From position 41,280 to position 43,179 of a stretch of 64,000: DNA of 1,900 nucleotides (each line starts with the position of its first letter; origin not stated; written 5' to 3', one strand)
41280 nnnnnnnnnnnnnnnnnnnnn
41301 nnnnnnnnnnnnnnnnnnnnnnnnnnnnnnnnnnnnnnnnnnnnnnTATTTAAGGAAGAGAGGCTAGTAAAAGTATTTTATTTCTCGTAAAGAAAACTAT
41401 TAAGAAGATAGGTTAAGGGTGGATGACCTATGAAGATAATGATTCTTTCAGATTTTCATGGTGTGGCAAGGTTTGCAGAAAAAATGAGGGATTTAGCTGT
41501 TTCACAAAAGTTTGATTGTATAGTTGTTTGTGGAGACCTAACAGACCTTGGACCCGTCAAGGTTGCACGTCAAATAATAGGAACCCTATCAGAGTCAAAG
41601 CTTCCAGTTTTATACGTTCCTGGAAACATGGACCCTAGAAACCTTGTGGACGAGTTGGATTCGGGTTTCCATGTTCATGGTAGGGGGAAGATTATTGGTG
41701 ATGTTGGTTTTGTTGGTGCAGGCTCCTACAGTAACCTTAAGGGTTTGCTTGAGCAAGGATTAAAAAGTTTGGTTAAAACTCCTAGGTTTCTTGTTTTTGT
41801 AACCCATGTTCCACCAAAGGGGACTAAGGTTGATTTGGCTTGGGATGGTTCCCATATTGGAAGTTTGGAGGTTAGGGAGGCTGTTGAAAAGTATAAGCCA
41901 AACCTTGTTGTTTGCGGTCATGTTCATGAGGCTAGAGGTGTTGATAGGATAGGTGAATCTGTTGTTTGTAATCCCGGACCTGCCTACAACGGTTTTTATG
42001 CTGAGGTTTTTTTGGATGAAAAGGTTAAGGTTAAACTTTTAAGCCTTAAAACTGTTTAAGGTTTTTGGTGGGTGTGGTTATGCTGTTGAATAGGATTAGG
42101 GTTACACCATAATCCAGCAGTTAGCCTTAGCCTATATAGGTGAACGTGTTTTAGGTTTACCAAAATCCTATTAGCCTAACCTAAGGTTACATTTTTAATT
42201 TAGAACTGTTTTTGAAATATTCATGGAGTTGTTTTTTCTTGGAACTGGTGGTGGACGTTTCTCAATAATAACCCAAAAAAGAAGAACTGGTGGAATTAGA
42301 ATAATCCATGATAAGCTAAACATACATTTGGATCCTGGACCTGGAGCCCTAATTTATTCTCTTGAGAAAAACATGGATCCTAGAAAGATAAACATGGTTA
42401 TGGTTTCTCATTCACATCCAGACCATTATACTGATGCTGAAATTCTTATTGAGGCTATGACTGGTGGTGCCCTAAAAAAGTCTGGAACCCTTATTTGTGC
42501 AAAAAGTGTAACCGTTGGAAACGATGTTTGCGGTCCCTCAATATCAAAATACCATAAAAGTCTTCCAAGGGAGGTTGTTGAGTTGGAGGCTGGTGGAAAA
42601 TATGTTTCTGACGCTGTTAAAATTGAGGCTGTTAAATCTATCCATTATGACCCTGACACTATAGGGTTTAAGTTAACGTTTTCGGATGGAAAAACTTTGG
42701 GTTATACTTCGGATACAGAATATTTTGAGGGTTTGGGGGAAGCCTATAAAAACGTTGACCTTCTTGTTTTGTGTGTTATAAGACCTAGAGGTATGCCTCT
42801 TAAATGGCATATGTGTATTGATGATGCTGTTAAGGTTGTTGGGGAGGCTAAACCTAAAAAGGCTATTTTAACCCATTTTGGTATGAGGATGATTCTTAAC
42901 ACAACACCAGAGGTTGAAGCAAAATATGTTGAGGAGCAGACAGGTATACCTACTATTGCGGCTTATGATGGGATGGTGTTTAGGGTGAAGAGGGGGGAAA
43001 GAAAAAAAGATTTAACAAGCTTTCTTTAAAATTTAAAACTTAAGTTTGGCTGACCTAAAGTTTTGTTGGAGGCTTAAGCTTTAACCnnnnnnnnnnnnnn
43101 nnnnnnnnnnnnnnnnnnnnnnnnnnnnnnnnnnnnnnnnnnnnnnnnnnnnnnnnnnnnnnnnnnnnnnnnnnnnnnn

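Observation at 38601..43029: Stand-alone nurA-herA operon next to tRNA-Ile, with a metallophosphoesterase and an MBL hydrolase but no mre11/rad50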

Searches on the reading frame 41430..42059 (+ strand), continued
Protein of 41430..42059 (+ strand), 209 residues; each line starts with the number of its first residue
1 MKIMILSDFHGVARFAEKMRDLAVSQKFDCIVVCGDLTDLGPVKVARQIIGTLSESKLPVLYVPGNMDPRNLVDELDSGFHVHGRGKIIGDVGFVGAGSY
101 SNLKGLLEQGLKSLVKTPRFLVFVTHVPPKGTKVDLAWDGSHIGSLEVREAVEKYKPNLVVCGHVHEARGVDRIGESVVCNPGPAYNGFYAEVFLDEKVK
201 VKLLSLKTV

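Call 71: find_related_loci(query=A3, collection=metagenome_contigs, flank=6000)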
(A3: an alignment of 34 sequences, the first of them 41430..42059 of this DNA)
Query A3 (209 aa) in metagenome_contigs; peptide patterns used: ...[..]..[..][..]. (x = any residue, [..] = any of these).
600 stretches matched a pattern (row limit reached: there are more); 576 encode a relative of the query (tblastn E <= 1e-3); the best 80 are kept; 80 distinct loci.
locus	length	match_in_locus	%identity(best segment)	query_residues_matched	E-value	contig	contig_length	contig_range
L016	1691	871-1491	55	1-206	7e-76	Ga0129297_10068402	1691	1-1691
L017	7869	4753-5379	50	1-207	3e-66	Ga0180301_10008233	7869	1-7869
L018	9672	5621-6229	49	1-203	5e-60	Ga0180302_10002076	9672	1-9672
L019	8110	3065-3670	46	1-203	2e-58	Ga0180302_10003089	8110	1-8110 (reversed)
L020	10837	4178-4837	41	1-206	2e-51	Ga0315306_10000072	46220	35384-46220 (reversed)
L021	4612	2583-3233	41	1-203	7e-50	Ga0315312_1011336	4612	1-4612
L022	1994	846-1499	40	1-206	1e-49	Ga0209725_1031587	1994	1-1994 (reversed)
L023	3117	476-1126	39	1-203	3e-49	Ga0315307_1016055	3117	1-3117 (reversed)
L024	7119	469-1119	39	1-203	2e-49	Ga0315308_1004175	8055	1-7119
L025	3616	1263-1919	41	1-206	1e-48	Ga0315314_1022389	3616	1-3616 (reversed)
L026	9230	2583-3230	42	1-203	5e-48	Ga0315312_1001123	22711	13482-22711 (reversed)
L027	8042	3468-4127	39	1-206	8e-48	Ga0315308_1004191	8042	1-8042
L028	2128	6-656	40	1-203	4e-48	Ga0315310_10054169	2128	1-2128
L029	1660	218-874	40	1-206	3e-48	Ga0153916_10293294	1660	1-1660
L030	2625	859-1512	38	1-203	2e-47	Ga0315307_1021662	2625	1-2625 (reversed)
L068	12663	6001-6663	36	1-203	3e-42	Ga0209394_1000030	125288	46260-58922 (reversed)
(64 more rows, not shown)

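Call 76: search_protein_families(library=padloc, proteins=[L014:4496-6004:+, L014:3291-4496:+, L014:6001-6645:+], max_evalue=0.001)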
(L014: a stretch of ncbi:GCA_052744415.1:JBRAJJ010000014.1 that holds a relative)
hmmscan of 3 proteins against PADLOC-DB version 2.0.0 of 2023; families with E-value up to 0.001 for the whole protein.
L014:4496-6004:+ (502 aa): 15 families
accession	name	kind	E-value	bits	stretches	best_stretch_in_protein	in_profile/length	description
PDLC04105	HerA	-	2.3e-30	103.7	2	316-499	377-555/576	-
PDLC02185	HerA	-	8.8e-21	72.2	2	351-493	438-576/585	-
PDLC04100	HerA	-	1.2e-20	71.7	2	354-481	435-558/580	-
PDLC04140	mad8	-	4.3e-18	63.9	1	140-444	2-266/314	mads_8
PDLC04106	HerA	-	9.2e-16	55.5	1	356-494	508-645/667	-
PDLC04098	HerA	-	6.8e-15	52.7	1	334-481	499-647/686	-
PDLC04102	HerA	-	2.8e-13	47.1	1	317-476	464-617/654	-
PDLC04103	HerA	-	9.9e-12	42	1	340-495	422-573/579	-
PDLC02188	HerA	-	1.6e-09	35.1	1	353-473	422-537/578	-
PDLC04104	HerA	-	1.8e-09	34.9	1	322-472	184-330/379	-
PDLC04097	HerA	-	1.2e-08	32.1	1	134-210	131-213/618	-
PDLC04107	HerA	-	1.4e-07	28.8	1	106-212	110-217/306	-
PDLC01055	HerA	-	2.4e-07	27.9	1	139-209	136-203/532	Type III coevolved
PDLC04101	HerA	-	2.7e-07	27.7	1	106-214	109-218/400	-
PDLC04099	HerA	-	9.5e-06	23.1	1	106-207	110-212/214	-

L014:3291-4496:+ (401 aa): 0 families

L014:6001-6645:+ (214 aa): 1 family
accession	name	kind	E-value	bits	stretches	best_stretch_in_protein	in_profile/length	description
PDLC04908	PDC-S10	-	9e-18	62.3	1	1-191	10-199/223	-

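Call 78: search_protein_families(library=pfam, proteins=[L068:124-1194:+, L068:1198-2379:+, L068:2628-3152:+, L068:3171-4370:+, L068:4390-5967:+, L068:5968-6669:+, L068:6741-7475:+, L068:7893-8957:-, L068:9461-10741:+, L068:10836-11747:+], max_evalue=0.0001)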
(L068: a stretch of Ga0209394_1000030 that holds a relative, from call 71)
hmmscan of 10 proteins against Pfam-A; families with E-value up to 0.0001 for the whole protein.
L068:124-1194:+ (356 aa): 1 family
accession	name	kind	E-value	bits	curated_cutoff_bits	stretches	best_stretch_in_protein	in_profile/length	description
PF01935.23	DUF87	-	3.6e-17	63.7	23.2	1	11-205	10-207/220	Helicase HerA, central domain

L068:1198-2379:+ (393 aa): 1 family
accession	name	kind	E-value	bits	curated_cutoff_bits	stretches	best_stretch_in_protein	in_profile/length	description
PF09376.16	NurA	-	2.4e-08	34.2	21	1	67-238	3-176/254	NurA domain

L068:2628-3152:+ (174 aa): 2 families
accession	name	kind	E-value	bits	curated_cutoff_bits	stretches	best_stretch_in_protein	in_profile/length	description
PF00881.29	Nitroreductase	-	6e-30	105.1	23.5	2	7-63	1-57/167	Nitroreductase family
PF14512.11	TM1586_NiRdase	-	6.3e-20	72.1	27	2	99-161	91-152/215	Putative TM nitroreductase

L068:3171-4370:+ (399 aa): 1 family
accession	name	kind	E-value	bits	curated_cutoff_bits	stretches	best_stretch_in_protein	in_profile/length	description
PF09376.16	NurA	-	2.6e-19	70.2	21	1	92-344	5-254/254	NurA domain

L068:4390-5967:+ (525 aa): 2 families
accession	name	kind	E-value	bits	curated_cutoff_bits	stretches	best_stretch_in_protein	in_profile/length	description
PF01935.23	DUF87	-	2.3e-14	54.5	23.2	1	148-350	2-220/220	Helicase HerA, central domain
PF01580.24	FtsK_SpoIIIE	-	1.4e-06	28.4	24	1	141-194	14-65/221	FtsK/SpoIIIE family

L068:5968-6669:+ (233 aa): 3 families
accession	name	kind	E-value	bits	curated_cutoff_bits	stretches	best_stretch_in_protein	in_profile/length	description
PF14582.11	Metallophos_3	-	2.5e-20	73.3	28.2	1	61-230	81-256/259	Metallophosphoesterase, calcineurin superfamily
PF00149.33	Metallophos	-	5.7e-17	63.2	21.5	1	14-195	3-190/191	Calcineurin-like phosphoesterase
PF12850.12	Metallophos_2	-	4.2e-14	53.3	27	1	14-216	3-138/154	Calcineurin-like phosphoesterase superfamily domain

L068:6741-7475:+ (244 aa): 3 families
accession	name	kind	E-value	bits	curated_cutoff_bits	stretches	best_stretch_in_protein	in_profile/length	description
PF18046.7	FKBP26_C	-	1.1e-14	54.8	27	1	156-225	2-71/72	FKBP26_C-terminal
PF22199.2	FKBP26_IF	-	1e-11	45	27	1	93-137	2-46/46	FKBP26, IF domain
PF00254.34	FKBP_C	-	3.3e-11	43.8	21.1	1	4-91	6-81/94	FKBP-type peptidyl-prolyl cis-trans isomerase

L068:7893-8957:- (354 aa): 2 families
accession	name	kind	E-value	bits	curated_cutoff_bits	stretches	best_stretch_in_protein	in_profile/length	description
PF13685.12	Fe-ADH_2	-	3.6e-34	118.3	28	1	16-164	2-149/149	Iron-containing alcohol dehydrogenase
PF00465.25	Fe-ADH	-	1.2e-19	71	31.3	1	11-154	1-165/168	Iron-containing alcohol dehydrogenase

L068:9461-10741:+ (426 aa): 2 families
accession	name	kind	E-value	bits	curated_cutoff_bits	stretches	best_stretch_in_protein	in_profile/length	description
PF07690.21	MFS_1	-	7.3e-31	107.8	33.4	1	20-375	3-344/347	Major Facilitator Superfamily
PF00083.30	Sugar_tr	-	3.2e-17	63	22.3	1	52-200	50-202/452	Sugar (and other) transporter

L068:10836-11747:+ (303 aa): 1 family
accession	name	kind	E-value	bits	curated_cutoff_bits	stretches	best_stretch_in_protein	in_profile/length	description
PF03358.20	FMN_red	-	6.3e-10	39.3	24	1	1-147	1-133/152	NADPH-dependent FMN reductase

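Call 79: predict_structure(alignment_id=A3)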
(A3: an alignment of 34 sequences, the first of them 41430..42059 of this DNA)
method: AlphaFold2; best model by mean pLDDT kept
length: 209 residues; sequences in the alignment: 34
mean_pLDDT: 96.9   pTM: 0.93
mean pLDDT of the five models: 96.9, 96.9, 96.7, 96.5, 95.3
residues with pLDDT >= 90: 203; 70-90: 4; 50-70: 1; < 50: 1
segments of 3 or more residues with pLDDT < 50: none
pLDDT, mean of each block of 10 residues (from residue 1): 98 97 98 98 97 98 97 95 98 95 97 98 99 97 98 99 96 99 98 98 85
secondary structure, 60 per line:
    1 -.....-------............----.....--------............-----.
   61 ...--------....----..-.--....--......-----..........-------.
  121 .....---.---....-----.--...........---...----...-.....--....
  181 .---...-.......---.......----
elements in order: E2-6 H14-25 E30-34 H43-54 E60-63 H72-75 E86-89 E92-97 H103-112 E120-125 H146-155 E159-161 E170-174 E177-181 E189-195 E199-205

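Call 82: fold_search(model_id=the predicted structure, library=pdb)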
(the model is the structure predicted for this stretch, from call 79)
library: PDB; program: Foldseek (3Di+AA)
matches with E <= 10: 1763; with E <= 0.001: 130
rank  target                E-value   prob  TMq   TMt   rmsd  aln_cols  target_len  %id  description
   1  2yvt                  1.1e-13  1.00  0.82  0.67   4.0       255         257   21  Crystal structure of aq_1956 (released 2007-10-16)
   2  1uf3_C                1.5e-13  1.00  0.75  0.70   4.4       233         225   22  Crystal structure of TT1561 of thermus thermophilus HB8 (released 2003-11-23)
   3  1uf3_B                1.7e-13  1.00  0.76  0.71   4.4       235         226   22  Crystal structure of TT1561 of thermus thermophilus HB8 (released 2003-11-23)
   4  1uf3_A                6.4e-13  1.00  0.77  0.71   3.9       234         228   21  Crystal structure of TT1561 of thermus thermophilus HB8 (released 2003-11-23)
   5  2hy1                  5.9e-11  1.00  0.74  0.69   4.4       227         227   17  Crystal structure of Rv0805 (released 2006-12-26)
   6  2hyo                  1.0e-10  1.00  0.74  0.69   4.4       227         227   17  Crystal structure of Rv0805 N97A mutant (released 2006-12-26)
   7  2hyp                  1.1e-10  1.00  0.74  0.68   4.4       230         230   17  Crystal structure of Rv0805 D66A mutant (released 2006-12-26)
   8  7dog_A                1.4e-10  1.00  0.68  0.47   5.2       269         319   16  Crystal structure of a nuclease and capping domain of SbcD from Staphylococcus aureus (released 2021-05-05)
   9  2dxl_A                4.0e-10  1.00  0.72  0.57   4.9       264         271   16  Glycerophosphodiesterase from Enterobacter aerogenes (released 2007-05-22)
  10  3qfk                  5.4e-10  1.00  0.65  0.30   5.2       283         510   15  2.05 Angstrom Crystal Structure of Putative 5'-Nucleotidase from Staphylococcus aureus in complex with alpha-ketoglutara (released 2011-02-09)
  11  3d03_A                1.8e-09  1.00  0.73  0.58   5.1       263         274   15  1.9A structure of Glycerophoshphodiesterase (GpdQ) from Enterobacter aerogenes (released 2008-10-14)
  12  2zo9_B                2.8e-09  1.00  0.71  0.56   5.3       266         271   15  Malonate-bound structure of the glycerophosphodiesterase from Enterobacter aerogenes (GpdQ) and characterization of th (released 2008-10-07)
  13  3ib7                  3.5e-09  1.00  0.74  0.55   4.7       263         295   16  Crystal structure of full length Rv0805 (released 2009-09-29)
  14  3dsd_A                6.8e-09  1.00  0.63  0.42   6.4       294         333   16  Crystal structure of P. furiosus Mre11-H85S bound to a branched DNA and manganese (released 2008-10-14)
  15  7yzp_B                7.7e-09  1.00  0.69  0.43   4.5       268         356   14  Hairpin-bound state of the E. coli Mre11-Rad50 (SbcCD) head complex bound to ADP and a DNA hairpin (released 2022-08-17)
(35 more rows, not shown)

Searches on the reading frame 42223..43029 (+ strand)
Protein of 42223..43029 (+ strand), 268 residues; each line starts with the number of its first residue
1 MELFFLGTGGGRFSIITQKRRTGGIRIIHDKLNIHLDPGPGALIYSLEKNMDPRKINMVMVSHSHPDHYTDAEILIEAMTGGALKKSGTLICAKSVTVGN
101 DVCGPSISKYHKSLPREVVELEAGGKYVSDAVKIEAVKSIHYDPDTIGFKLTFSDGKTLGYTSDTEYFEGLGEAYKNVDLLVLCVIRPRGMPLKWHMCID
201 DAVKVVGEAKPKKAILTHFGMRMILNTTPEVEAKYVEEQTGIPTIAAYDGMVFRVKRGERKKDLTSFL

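Call 4: search_protein_families(library=pfam, proteins=[window:42223-43029:+], max_evalue=0.01)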
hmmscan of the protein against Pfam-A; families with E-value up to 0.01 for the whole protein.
window:42223-43029:+ (268 aa): 4 families
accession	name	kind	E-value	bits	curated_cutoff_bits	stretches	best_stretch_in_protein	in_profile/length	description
PF12706.13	Lactamase_B_2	-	6.2e-23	81.9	27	1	33-219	2-200/200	Beta-lactamase superfamily domain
PF13483.12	Lactamase_B_3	-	7e-06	26.6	24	1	30-217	15-159/160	Beta-lactamase superfamily domain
PF00753.33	Lactamase_B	-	0.0017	18.7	22.7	1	36-77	20-65/196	Metallo-beta-lactamase superfamily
PF19583.5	ODP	-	0.005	17.2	27.2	0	27-77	8-62/194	ODP family beta lactamase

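Call 5: search_protein_families(library=ncbifam, proteins=[window:42223-43029:+], max_evalue=0.01)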
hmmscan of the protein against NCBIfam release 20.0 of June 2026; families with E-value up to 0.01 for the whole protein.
window:42223-43029:+ (268 aa): 11 families
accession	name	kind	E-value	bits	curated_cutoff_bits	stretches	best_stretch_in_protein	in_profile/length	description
TIGR02651.1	RNase_Z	equivalog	9.9e-18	64.2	292.95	2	2-155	1-151/302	ribonuclease Z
NF000801.0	PRK00055.1-3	equivalog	7.3e-16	58.1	252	2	155-257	203-305/307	ribonuclease Z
NF041851.1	cyc_nuc_deg_phdiest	equivalog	3.3e-12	46.3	400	1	28-219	26-221/253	cyclic nucleotide-degrading phosphodiesterase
NF041257.1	GntH_guanitoxin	equivalog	2.3e-08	33.3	333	0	127-186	159-217/374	guanitoxin biosynthesis MBL fold metallo-hydrolase GntH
NF000805.0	PRK00055.2-3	equivalog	2e-06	27.3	416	1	2-159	5-158/307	ribonuclease Z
TIGR03307.1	PhnP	equivalog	3.4e-06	26.6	272.25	1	131-222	131-224/249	phosphonate metabolism protein PhnP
NF001911.0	PRK00685.1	equivalog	4.3e-06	26.4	144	1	48-241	33-216/228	metal-dependent hydrolase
NF002553.0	PRK02113.1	equivalog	2.2e-05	24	386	1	20-228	33-232/252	MBL fold metallo-hydrolase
NF000804.0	PRK00055.2-1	equivalog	2.9e-05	23.3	402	0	17-69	17-69/306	ribonuclease Z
NF038231.1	MBL_Geo_Pelo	equivalog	7.5e-05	22.4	360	1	159-221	164-225/250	GPMC system MBL fold metallohydrolase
NF000800.0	PRK00055.1-1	equivalog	0.00023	20.2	398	1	1-141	1-141/305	ribonuclease Z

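Call 6: search_protein_families(library=padloc, proteins=[window:42223-43029:+], max_evalue=0.01)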
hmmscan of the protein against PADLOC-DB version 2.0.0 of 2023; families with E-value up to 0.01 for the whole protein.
window:42223-43029:+ (268 aa): 0 families

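Call 24: search_solved_structures(query=window:42223-43029:+, max_evalue=0.01)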
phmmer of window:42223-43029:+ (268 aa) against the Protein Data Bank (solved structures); distinct sequences matched with E-value up to 0.01: 8.
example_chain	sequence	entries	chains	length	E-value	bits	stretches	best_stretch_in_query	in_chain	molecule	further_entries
1y44_A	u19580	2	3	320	1.7e-10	44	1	1-152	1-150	Ribonuclease Z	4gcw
2fk6_A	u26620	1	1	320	4.1e-09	39.5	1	1-152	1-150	RIBONUCLEASE Z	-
3x2y_A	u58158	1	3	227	5.7e-05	25.9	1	25-243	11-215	UPF0173 metal-dependent hydrolase TM_1162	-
3py5_A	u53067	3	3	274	5.9e-05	25.8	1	105-230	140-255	Beta-lactamase-like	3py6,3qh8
3x2z_A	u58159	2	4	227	7.3e-05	25.5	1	26-243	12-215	UPF0173 metal-dependent hydrolase TM_1162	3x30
3md7_A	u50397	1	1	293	7.5e-05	25.5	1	105-230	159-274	Beta-lactamase-like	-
1zkp_A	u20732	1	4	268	0.00011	25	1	20-219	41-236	hypothetical protein BA1088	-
3x2x_A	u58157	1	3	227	0.0011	21.7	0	138-243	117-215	UPF0173 metal-dependent hydrolase TM_1162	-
